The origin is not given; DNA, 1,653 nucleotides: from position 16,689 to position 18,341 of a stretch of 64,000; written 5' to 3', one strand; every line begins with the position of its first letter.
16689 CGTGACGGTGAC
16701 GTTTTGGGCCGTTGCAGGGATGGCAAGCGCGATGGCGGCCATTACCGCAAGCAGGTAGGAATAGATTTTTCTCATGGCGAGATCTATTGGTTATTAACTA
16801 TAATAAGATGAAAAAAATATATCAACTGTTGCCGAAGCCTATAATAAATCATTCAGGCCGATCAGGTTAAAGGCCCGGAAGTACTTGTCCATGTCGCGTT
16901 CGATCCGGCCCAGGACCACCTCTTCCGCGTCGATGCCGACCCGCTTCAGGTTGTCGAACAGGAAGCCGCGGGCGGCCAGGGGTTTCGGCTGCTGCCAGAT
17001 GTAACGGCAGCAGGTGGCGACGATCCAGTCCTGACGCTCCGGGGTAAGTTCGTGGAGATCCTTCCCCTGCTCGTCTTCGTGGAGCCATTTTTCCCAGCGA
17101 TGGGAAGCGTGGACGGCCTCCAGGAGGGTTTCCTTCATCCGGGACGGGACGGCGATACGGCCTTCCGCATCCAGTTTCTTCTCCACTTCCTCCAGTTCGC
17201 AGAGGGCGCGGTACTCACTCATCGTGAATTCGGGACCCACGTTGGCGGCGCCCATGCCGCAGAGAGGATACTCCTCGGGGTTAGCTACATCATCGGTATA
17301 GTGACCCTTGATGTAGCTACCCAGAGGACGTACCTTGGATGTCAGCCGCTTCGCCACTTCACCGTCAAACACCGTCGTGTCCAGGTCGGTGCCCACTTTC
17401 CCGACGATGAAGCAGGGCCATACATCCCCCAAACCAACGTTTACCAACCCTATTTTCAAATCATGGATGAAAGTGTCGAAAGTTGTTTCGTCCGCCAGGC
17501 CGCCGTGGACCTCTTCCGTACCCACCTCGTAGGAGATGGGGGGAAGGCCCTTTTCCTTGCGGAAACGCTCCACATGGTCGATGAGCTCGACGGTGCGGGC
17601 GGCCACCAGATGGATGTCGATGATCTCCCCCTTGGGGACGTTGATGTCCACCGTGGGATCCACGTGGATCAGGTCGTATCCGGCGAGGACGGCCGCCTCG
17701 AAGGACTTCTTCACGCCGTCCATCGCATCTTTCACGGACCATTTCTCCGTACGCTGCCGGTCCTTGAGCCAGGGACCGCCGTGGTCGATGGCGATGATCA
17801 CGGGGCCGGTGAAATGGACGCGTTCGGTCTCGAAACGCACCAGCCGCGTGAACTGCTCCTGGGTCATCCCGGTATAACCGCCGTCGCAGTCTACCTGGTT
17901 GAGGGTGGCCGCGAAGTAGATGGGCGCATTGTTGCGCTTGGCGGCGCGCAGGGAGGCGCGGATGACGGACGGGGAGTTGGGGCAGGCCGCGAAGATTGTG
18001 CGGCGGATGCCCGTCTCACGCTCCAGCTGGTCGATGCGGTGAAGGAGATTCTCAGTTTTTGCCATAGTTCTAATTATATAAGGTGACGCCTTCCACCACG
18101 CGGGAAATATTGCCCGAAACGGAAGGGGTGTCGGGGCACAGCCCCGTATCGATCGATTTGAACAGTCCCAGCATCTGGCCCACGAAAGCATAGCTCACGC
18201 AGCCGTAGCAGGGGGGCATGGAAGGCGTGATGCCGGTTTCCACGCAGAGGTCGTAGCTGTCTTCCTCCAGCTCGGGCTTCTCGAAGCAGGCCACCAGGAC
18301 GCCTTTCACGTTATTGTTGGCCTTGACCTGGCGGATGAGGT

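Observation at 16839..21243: Possible aldolase-free galactosamine route: kinase, AgaS, then KbaZ-type 4-epimerase to fructose-6-P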

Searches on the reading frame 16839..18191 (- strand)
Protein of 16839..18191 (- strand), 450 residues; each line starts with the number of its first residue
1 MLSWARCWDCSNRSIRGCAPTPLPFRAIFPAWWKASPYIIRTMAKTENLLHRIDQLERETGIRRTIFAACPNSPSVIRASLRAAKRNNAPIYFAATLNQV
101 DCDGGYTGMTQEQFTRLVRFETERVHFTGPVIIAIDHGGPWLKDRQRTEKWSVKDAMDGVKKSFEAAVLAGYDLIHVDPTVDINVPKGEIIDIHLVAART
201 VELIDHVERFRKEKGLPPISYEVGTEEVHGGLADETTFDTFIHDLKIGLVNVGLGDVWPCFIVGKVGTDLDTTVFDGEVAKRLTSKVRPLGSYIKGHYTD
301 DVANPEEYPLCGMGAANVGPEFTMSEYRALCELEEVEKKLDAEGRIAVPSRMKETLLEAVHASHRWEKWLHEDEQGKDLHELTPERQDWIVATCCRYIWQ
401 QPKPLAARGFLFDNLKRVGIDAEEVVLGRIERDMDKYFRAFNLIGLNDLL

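Call 3: search_protein_families(library=pfam, proteins=[window:16839-18191:-])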
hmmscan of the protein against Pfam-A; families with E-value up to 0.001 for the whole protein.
window:16839-18191:- (450 aa): 1 family
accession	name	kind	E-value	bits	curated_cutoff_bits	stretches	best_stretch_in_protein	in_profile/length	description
PF08013.17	GatZ_KbaZ-like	-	7e-34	117.6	26.7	1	58-420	8-375/420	D-tagatose-1,6-bisphosphate aldolase subunit GatZ/KbaZ-like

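Call 4: search_protein_families(library=ncbifam, proteins=[window:16839-18191:-])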
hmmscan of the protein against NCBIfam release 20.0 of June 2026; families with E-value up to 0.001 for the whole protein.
window:16839-18191:- (450 aa): 4 families
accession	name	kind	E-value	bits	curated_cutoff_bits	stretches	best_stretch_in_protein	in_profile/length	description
TIGR02810.1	agaZ_gatZ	equivalog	6.4e-27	94.5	568.8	1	58-420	7-375/420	D-tagatose-bisphosphate aldolase, class II, non-catalytic subunit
NF012002.0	PRK15458.1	equivalog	8.2e-23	81.2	707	1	59-420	12-379/428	tagatose-bisphosphate aldolase subunit KbaZ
NF011626.0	PRK15052.1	equivalog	1.2e-14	53.9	579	1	61-233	11-179/421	tagatose-bisphosphate aldolase subunit GatZ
TIGR00167.1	cbbA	subfamily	0.00068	19.1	215.6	1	75-166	29-115/290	ketose-bisphosphate aldolase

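Call 15: search_solved_structures(query=window:16839-18065:-, max_evalue=0.01)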
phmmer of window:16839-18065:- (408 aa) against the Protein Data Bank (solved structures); distinct sequences matched with E-value up to 0.01: 2.
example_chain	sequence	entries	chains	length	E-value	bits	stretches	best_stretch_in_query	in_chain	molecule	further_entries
3txv_A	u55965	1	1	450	1.7e-18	69.8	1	15-378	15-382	Probable tagatose 6-phosphate kinase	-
2fiq_A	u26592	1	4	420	1e-10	44.2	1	21-202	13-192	putative tagatose 6-phosphate kinase 1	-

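Call 26: search_solved_structures(query=window:16839-18065:-, max_evalue=0.01, show_alignments=2)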
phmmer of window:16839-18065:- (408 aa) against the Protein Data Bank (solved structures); distinct sequences matched with E-value up to 0.01: 2.
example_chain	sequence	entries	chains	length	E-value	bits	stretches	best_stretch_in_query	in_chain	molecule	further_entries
3txv_A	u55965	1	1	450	1.7e-18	69.8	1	15-378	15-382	Probable tagatose 6-phosphate kinase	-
2fiq_A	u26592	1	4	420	1e-10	44.2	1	21-202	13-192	putative tagatose 6-phosphate kinase 1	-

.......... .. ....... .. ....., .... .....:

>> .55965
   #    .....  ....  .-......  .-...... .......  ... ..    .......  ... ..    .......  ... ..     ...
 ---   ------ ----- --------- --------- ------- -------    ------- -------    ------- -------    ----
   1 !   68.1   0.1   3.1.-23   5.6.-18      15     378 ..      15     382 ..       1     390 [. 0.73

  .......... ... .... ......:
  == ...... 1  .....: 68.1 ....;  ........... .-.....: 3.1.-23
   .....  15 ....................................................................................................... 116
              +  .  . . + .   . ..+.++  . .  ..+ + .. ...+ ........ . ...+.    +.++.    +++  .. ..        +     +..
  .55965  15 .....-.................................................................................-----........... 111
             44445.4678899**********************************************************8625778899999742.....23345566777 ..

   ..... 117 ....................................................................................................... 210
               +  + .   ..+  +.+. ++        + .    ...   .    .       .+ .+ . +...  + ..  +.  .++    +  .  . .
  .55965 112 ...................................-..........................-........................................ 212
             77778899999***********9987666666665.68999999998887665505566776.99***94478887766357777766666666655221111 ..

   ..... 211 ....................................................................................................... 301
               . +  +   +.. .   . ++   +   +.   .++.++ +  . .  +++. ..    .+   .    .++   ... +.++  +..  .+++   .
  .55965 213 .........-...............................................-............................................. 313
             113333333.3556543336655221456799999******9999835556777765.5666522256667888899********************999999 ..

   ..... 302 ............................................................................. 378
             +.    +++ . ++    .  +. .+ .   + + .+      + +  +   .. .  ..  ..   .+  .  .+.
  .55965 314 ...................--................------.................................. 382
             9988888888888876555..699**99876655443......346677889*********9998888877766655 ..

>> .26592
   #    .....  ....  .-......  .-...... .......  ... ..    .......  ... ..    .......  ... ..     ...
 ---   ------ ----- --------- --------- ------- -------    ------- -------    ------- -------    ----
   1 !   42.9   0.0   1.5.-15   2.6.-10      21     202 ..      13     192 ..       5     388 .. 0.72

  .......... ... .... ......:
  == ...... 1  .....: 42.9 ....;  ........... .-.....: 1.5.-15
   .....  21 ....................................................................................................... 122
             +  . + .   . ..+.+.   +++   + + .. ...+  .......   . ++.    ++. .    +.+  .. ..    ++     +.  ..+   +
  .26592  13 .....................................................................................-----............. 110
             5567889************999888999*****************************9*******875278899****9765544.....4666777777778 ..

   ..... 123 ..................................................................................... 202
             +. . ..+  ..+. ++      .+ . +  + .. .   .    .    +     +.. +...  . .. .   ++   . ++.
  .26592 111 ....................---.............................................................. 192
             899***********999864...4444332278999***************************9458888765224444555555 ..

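Call 28: find_homologous_proteins(query=window:16839-18065:-, max_evalue=0.00001)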
Query window:16839-18065:- (408 aa): 3524 proteins with E <= 0.00001 among 7714 candidates; the best 120 are listed.
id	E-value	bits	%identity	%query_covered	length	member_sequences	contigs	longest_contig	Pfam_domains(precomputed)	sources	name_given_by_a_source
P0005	3.1e-259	878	92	100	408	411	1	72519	PF08013.18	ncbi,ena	-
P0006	8.5e-259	876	91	100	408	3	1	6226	PF08013.18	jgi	jgi:tagatose-1,6-bisphosphate aldolase non-catalytic subunit AgaZ/GatZ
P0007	2.3e-253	858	90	100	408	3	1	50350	PF08013.18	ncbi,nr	ncbi:MAG: class II D-tagatose-bisphosphate aldolase, non-catalytic subunit [Bacteroidales bacterium]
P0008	3.2e-253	858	90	100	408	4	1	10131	PF08013.18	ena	-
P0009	2.0e-252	855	90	100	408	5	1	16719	PF08013.18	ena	-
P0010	1.4e-251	852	90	100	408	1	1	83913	PF08013.18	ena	-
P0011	1.6e-251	852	88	100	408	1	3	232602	PF08013.18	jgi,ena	jgi:tagatose-1,6-bisphosphate aldolase non-catalytic subunit AgaZ/GatZ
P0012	2.0e-251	852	90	100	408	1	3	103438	PF08013.18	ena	-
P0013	6.4e-251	850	90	100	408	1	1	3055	PF08013.18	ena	-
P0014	1.5e-250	849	88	100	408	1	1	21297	PF08013.18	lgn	-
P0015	1.6e-250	849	88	100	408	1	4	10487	PF08013.18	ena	-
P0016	2.7e-250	848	88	100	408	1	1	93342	PF08013.18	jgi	-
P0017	1.0e-249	846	88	100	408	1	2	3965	PF08013.18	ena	-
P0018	1.2e-249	846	89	100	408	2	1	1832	PF08013.18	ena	-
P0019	1.3e-249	846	89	100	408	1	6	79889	PF08013.18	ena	-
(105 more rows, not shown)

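Call 59: search_dna_similar(query=window:16839-18065:-, collection=plasmids, mode=protein, max_rows=30, rows=spread, max_evalue=0.00001)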
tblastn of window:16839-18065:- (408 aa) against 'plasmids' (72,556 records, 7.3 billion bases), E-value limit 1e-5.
Records with a match: 251; places in all: 263; records where one place covers at least 80% of the query: 206.
Best place of each record, by identity: <60% 251.
By first word of the organism name: Rhizobium 103; Sinorhizobium 69; Klebsiella 17; Escherichia 11; Ensifer 9; Paracoccus 7; Shinella 4; Pararhizobium 3; Vibrio 3; Thioclava 3; and 19 more.
By predicted mobility (MOB-suite, as given by PLSDB): non-mobilizable 111; conjugative 74; mobilizable 66.
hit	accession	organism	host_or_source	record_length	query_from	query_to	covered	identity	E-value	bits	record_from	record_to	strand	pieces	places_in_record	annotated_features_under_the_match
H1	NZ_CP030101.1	Listeria monocytogenes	Environment,water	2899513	18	403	95%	34.8%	8e-55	202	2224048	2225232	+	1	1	none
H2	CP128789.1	Klebsiella pneumoniae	Homo sapiens,lung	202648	18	404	95%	34.4%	6e-58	211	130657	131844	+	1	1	class II D-tagatose-bisphosphate aldolase, non-catalytic subunit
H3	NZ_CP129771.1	Klebsiella pneumoniae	Homo sapiens,whole organism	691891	24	405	94%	26.8%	9e-11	71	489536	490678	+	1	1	gatZ: tagatose-bisphosphate aldolase subunit GatZ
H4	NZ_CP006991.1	Rhizobium etli bv. mimosae str. IE4771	Phaseolus vulgaris,whole organism,nodule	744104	5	361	88%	28.4%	2e-13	79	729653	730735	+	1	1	D-tagatose-bisphosphate aldolase, class II, non-catalytic subunit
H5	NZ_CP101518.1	Ensifer adhaerens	cell cuture,rhizosphere soil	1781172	2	398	97%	25.1%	5e-15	85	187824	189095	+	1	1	none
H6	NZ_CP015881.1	Ensifer adhaerens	silty clay loam soil (pH 6.1)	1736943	2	398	97%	24.9%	1e-14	84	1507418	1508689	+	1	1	none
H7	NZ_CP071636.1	Rhizobium sp. NZLR1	lentil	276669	16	373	88%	27.3%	2e-13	80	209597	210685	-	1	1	D-tagatose-bisphosphate aldolase, class II, non-catalytic subunit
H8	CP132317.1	Shinella sumterensis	Homo sapiens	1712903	24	385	89%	26.9%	2e-9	68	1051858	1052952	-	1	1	D-tagatose-bisphosphate aldolase, class II, non-catalytic subunit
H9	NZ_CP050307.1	Rhizobium lusitanum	Oxytropis pumilio,cell culture,root ...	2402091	16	378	89%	26.7%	4e-12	76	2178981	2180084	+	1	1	none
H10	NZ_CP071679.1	Rhizobium ruizarguesonis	lentil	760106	24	395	91%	25.9%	2e-6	58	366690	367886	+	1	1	D-tagatose-bisphosphate aldolase, class II, non-catalytic subunit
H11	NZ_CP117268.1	Rhizobium rhododendri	Rhododendron sp.,pure bacterial ...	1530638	6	378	91%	25.7%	9e-10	69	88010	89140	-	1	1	record has no annotation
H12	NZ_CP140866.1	Rhizobium leguminosarum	Trifolium pratense,whole organism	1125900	24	373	86%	27.4%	1e-7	62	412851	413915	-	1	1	record has no annotation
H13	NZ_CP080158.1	Escherichia coli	chicken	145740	3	400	98%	24.0%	1e-8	65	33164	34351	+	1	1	gatZ: tagatose-bisphosphate aldolase subunit GatZ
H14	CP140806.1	Rhizobium johnstonii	Trifolium pratense,whole organism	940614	24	373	86%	27.1%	1e-6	59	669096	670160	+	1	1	D-tagatose-bisphosphate aldolase, class II, non-catalytic subunit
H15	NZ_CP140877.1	Rhizobium beringeri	Trifolium pratense,whole organism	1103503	24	373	86%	26.8%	1e-8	65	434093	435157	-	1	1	record has no annotation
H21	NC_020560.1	Sinorhizobium meliloti 2011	-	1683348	22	378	88%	25.8%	2e-14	82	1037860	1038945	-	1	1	none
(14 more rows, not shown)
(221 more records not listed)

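Call 60: get_annotated_region(hit=H2, flank=8000)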
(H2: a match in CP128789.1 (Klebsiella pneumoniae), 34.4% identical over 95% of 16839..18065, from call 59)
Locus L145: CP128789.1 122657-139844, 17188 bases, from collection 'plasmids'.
description: Klebsiella pneumoniae strain 1155IKP plasmid p1155IKP_1, complete sequence
organism: Klebsiella pneumoniae (NCBI taxid 573)
taxonomy: Bacteria; Pseudomonadota; Gammaproteobacteria; Enterobacterales; Enterobacteriaceae; Klebsiella; Klebsiella pneumoniae
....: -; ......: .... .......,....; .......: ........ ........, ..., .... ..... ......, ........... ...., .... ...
typing (MOB-suite, as given by PLSDB): conjugative; replicon IncFIB,IncFII; relaxase MOBF,MOBF; mating-pair formation MPF_F
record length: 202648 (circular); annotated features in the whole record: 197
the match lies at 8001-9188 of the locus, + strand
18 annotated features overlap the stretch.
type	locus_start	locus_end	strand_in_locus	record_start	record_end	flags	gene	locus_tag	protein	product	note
CDS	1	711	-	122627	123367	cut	-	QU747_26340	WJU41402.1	phosphatase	-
CDS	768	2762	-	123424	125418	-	tkt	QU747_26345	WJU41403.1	transketolase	-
CDS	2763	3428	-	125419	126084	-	-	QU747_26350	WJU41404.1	HAD-IA family hydrolase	-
CDS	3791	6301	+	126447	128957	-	ptsP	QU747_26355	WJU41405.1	phosphoenolpyruvate--protein phosphotransferase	-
CDS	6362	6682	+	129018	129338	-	-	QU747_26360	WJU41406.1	fructose PTS transporter subunit IIB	-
CDS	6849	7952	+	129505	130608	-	-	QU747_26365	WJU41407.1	PTS fructose transporter subunit IIC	-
CDS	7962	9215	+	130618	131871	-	-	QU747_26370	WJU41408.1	class II D-tagatose-bisphosphate aldolase, non-catalytic subunit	-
CDS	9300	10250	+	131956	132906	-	tal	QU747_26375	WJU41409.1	transaldolase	-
CDS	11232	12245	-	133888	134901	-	repA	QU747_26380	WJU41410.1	plasmid replication initiator RepA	-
CDS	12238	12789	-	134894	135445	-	repA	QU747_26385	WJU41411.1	plasmid replication initiator RepA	-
CDS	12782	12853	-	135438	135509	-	tap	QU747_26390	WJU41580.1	RepA leader peptide Tap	-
CDS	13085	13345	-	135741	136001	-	repA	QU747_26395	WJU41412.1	replication regulatory protein RepA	-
CDS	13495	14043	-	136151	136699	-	-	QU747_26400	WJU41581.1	phospholipase D family protein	-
CDS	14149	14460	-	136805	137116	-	-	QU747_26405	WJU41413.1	hypothetical protein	-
CDS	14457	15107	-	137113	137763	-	-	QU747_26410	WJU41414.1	DUF2726 domain-containing protein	-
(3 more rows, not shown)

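Call 61: get_annotated_region(hit=H1, flank=8000)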
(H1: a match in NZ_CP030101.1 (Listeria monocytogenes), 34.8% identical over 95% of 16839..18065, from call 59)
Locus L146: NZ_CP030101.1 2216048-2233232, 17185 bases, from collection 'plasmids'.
description: Listeria monocytogenes strain FDAARGOS_57 plasmid unnamed, complete sequence
organism: Listeria monocytogenes (NCBI taxid 1639)
taxonomy: Bacteria; Bacillota; Bacilli; Bacillales; Listeriaceae; Listeria; Listeria monocytogenes
host: -; source: Environment,water; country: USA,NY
typing (MOB-suite, as given by PLSDB): non-mobilizable
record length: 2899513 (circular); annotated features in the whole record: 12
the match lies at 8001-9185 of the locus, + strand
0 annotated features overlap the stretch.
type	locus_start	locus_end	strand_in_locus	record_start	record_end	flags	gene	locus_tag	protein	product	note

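Call 62: get_annotated_region(hit=H21, flank=7000)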
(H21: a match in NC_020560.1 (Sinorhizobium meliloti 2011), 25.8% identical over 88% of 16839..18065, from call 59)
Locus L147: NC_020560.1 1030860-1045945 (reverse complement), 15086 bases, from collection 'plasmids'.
description: Sinorhizobium meliloti 2011 plasmid pSymB, complete sequence
organism: Sinorhizobium meliloti 2011 (NCBI taxid 1286640)
taxonomy: Bacteria; Pseudomonadota; Alphaproteobacteria; Hyphomicrobiales; Rhizobiaceae; Sinorhizobium; Sinorhizobium meliloti; Sinorhizobium meliloti 2011
host: -; source: -; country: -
typing (MOB-suite, as given by PLSDB): mobilizable; relaxase MOBQ
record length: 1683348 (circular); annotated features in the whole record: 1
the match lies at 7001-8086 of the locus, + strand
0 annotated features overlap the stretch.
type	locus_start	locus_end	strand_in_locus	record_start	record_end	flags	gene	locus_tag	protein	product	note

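Call 71: search_protein_families(library=ncbifam, proteins=[L147:6003-6944:+, L147:6947-8227:+, L146:7950-9218:+, L146:9293-10012:+, L146:10546-11139:+, L146:11545-12618:+], max_evalue=0.00001)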
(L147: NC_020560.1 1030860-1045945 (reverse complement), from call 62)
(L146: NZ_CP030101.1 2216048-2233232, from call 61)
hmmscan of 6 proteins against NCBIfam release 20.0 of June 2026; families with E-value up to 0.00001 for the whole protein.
L147:6003-6944:+ (313 aa): 17 families
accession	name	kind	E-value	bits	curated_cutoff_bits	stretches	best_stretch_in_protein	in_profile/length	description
NF049991.1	TagKinase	equivalog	5.8e-129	429.5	420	1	4-311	10-318/321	tagatose kinase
NF040938.1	KDG_KDGal_kin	equivalog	2.4e-39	135.3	400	1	4-310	1-305/305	bifunctional 2-dehydro-3-deoxygluconokinase/2-dehydro-3-deoxygalactonokinase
TIGR04382.1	myo_inos_iolC_N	equivalog_domain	1.2e-36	126.6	300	1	4-308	4-309/309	5-dehydro-2-deoxygluconokinase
NF006957.1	PRK09434.1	equivalog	2.9e-34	118.9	450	1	33-301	25-299/302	fructokinase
TIGR02152.1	D_ribokin_bact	equivalog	1.5e-26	93.5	299.65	1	45-305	45-297/298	ribokinase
NF053626.1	RibKinHalex1628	equivalog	8.5e-25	87.8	330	1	47-309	50-292/293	ATP-dependent ribose-1-phosphate kinase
NF008353.0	PRK11142.1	equivalog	4.1e-21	75.8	341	1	45-311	49-306/307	ribokinase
NF052444.1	DhDoxglucKinKdgK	equivalog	2.9e-19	69.6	400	1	53-293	47-294/303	2-dehydro-3-deoxygluconokinase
NF047869.1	myo_kin_aldol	exception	2.5e-18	65.8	600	1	4-312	9-335/586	bifunctional 5-dehydro-2-deoxygluconokinase/5-dehydro-2-deoxyphosphogluconate aldolase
NF041332.1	KDG_KDGal_kin_Halo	equivalog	7.5e-18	65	440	1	1-310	1-312/320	bifunctional 2-dehydro-3-deoxygluconokinase/2-dehydro-3-deoxygalactonokinase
NF007321.0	PRK09813.1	equivalog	2.6e-15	56.6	247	1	44-294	33-260/261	fructoselysine 6-kinase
TIGR03168.1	1-PFK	subfamily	1.2e-14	54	216.4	1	181-294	168-287/305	hexose kinase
TIGR03828.1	pfkB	equivalog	4.5e-14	52.2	292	1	189-294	177-287/305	1-phosphofructokinase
NF041633.1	trifunc_aldol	exception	1.2e-11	43.8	700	0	231-284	494-547/580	KHG/KDPG aldolase/sugar kinase fusion protein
TIGR02198.1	rfaE_dom_I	equivalog_domain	9.9e-09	34.7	345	1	202-295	209-303/315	D-glycero-beta-D-manno-heptose-7-phosphate kinase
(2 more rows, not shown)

L147:6947-8227:+ (426 aa): 3 families
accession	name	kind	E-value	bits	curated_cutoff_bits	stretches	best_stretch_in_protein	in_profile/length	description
TIGR02810.1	agaZ_gatZ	equivalog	2.5e-201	669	568.8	1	8-425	2-420/420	D-tagatose-bisphosphate aldolase, class II, non-catalytic subunit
NF012002.0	PRK15458.1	equivalog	3.5e-160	533.8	707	1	5-425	3-424/428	tagatose-bisphosphate aldolase subunit KbaZ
NF011626.0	PRK15052.1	equivalog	4.8e-139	463.8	579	1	20-424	15-418/421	tagatose-bisphosphate aldolase subunit GatZ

L146:7950-9218:+ (422 aa): 2 families
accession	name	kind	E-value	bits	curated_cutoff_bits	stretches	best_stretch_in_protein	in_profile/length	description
NF012002.0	PRK15458.1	equivalog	8.1e-11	41.6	707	1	9-345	4-345/428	tagatose-bisphosphate aldolase subunit KbaZ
TIGR02810.1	agaZ_gatZ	equivalog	7.8e-10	38.2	568.8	1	14-192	5-177/420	D-tagatose-bisphosphate aldolase, class II, non-catalytic subunit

L146:9293-10012:+ (239 aa): 22 families
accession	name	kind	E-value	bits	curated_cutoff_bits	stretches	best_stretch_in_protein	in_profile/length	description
TIGR02254.1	YjjG_YfnB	equivalog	1.6e-32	112.8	159.9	1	8-235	3-223/223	YjjG family noncanonical pyrimidine nucleotidase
TIGR02253.1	CTE7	subfamily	4.5e-27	95.3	169.75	1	9-230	5-219/221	TIGR02253 family HAD-type hydrolase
NF052576.1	PymNtasePynAStpc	equivalog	8.3e-21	74.6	350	1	9-236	6-228/229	pyrimidine 5'-nucleotidase PynA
TIGR02252.1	DREG-2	subfamily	3.5e-20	72.6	155.2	1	9-205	3-203/203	HAD hydrolase, REG-2-like, family IA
NF006976.0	PRK09449.1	equivalog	2.8e-19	69.5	183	1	104-236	95-223/225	pyrimidine 5'-nucleotidase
NF053830.1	RUBPPhHalo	equivalog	4.6e-16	59.2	330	1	9-231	5-230/234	ribulose-1,5-bisphosphate 5-phosphatase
TIGR01549.1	HAD-SF-IA-v1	subfamily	7.8e-15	55.6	23.3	1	84-200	43-149/149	HAD-IA family hydrolase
NF009695.0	PRK13222.1-2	equivalog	1.3e-13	51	225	1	10-234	10-221/226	phosphoglycolate phosphatase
NF009698.0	PRK13223.1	equivalog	1e-11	44.6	466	1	79-207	76-201/272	phosphoglycolate phosphatase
NF009697.0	PRK13222.1-4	equivalog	3.9e-10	39.4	327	1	75-234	64-221/232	phosphoglycolate phosphatase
TIGR01460.1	HAD-SF-IIA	subfamily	3e-09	37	100.15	1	162-206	197-243/246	HAD-IIA family hydrolase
TIGR01449.2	PGP_bact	equivalog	1.7e-08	34.3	180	1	76-207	56-185/213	phosphoglycolate phosphatase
TIGR01428.1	HAD_type_II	equivalog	2.6e-08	34.1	125.4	1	10-211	5-195/197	haloacid dehalogenase type II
NF009804.0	PRK13288.1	equivalog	6.3e-08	32.3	218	1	91-237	64-212/215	pyrophosphatase PpaX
NF008018.0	PRK10748.1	equivalog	6.3e-08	32.1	225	1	7-211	11-212/238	5-amino-6-(5-phospho-D-ribitylamino)uracil phosphatase YigB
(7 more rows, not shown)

L146:10546-11139:+ (197 aa): 33 families (the best 25 are shown)
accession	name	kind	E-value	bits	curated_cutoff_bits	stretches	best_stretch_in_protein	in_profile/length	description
TIGR01934.1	MenG_MenH_UbiE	subfamily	7.1e-18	64.7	158.35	1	35-152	32-149/223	ubiquinone/menaquinone biosynthesis methyltransferase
TIGR02072.1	BioC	equivalog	3.8e-17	62.9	184.95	1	41-143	33-131/244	malonyl-ACP O-methyltransferase BioC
NF008823.0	PRK11873.1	subfamily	5e-17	62.3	263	1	42-143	77-180/272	arsenite methyltransferase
NF052510.1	methyltran_MpqE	exception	2.3e-16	59.9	335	1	38-149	42-156/234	methyl-plastoquinone biosynthesis methyltransferase MpqE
NF043040.1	corrin_prot_MT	hypoth_equivalog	1.5e-15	57.2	180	1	42-142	41-145/216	corrinoid protein-associated methyltransferase CpaM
NF001244.0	PRK00216.1-5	equivalog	9.6e-15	54.5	216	1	40-151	46-160/236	bifunctional demethylmenaquinone methyltransferase/2-methoxy-6-polyprenyl-1,4-benzoquinol methylase UbiE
NF001243.0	PRK00216.1-4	equivalog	1.5e-13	50.7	235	1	33-146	38-153/237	demethylmenaquinone methyltransferase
NF041537.1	ArsM_AhpD_UU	exception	2.6e-13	49.5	510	1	39-142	73-178/345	arsenite methyltransferase/AhpD domain selenoprotein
NF045667.1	MTase_DVU1556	equivalog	5.1e-13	49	155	1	34-180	14-163/213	DVU_1556 family methyltransferase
NF001240.0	PRK00216.1-1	equivalog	5.1e-13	48.7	378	1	42-149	63-173/251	bifunctional demethylmenaquinone methyltransferase/2-methoxy-6-polyprenyl-1,4-benzoquinol methylase UbiE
TIGR02752.1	MenG_heptapren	equivalog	5.3e-13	49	419.85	1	32-146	35-151/231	demethylmenaquinone methyltransferase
NF041820.1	daptide_MTase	equivalog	2.6e-12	46.8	175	1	43-144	37-142/243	daptide-type RiPP biosynthesis methyltransferase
NF001242.0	PRK00216.1-3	equivalog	1.7e-11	44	351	1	42-149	70-180/258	bifunctional demethylmenaquinone methyltransferase/2-methoxy-6-polyprenyl-1,4-benzoquinol methylase UbiE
NF047649.1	MTase_UXPK_star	exception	4.3e-11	42.4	460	1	42-142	77-179/283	methyltransferase/UXPK-star double selenoprotein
NF041536.1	ArsM_DUF2284_UU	exception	8.4e-11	40.9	575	1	40-142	74-178/459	arsenite methyltransferase/DUF2284 domain selenoprotein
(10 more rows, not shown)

L146:11545-12618:+ (357 aa): 0 families

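Call 89: search_protein_representatives(protein=window:16839-18065:-)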
Query: 408 residues. Proteins with E-value up to 0.001 (for the whole library): 886; up to 1e-10: 357; up to 1e-30: 105. The best 150 are listed.
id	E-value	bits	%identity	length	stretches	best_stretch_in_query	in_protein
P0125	3.4e-140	483.9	70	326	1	69-408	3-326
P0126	2.7e-134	464.5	56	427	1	7-406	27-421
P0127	1.3e-122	426.0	49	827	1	8-406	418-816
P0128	4.4e-119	414.4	51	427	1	8-406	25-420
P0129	2.1e-117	408.8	50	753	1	17-404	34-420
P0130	1.7e-116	405.9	48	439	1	7-405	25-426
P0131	7.0e-113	393.9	71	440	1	154-408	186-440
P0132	2.1e-111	389.1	76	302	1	1-227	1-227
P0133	4.6e-99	348.4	45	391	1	22-404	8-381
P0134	5.5e-94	331.7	45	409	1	21-408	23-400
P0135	6.0e-92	325.0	75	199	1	67-255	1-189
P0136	3.4e-91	322.5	45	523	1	22-407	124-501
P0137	1.1e-88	314.2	45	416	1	22-407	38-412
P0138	2.3e-85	303.3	44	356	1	49-406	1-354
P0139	4.2e-85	302.4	53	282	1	135-408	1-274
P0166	9.8e-56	205.7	36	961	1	8-402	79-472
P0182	1.1e-44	169.3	35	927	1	20-402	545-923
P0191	1.4e-40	155.7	32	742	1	13-406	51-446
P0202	1.3e-36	142.7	35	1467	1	22-379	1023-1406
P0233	3.1e-30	121.7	32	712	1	18-331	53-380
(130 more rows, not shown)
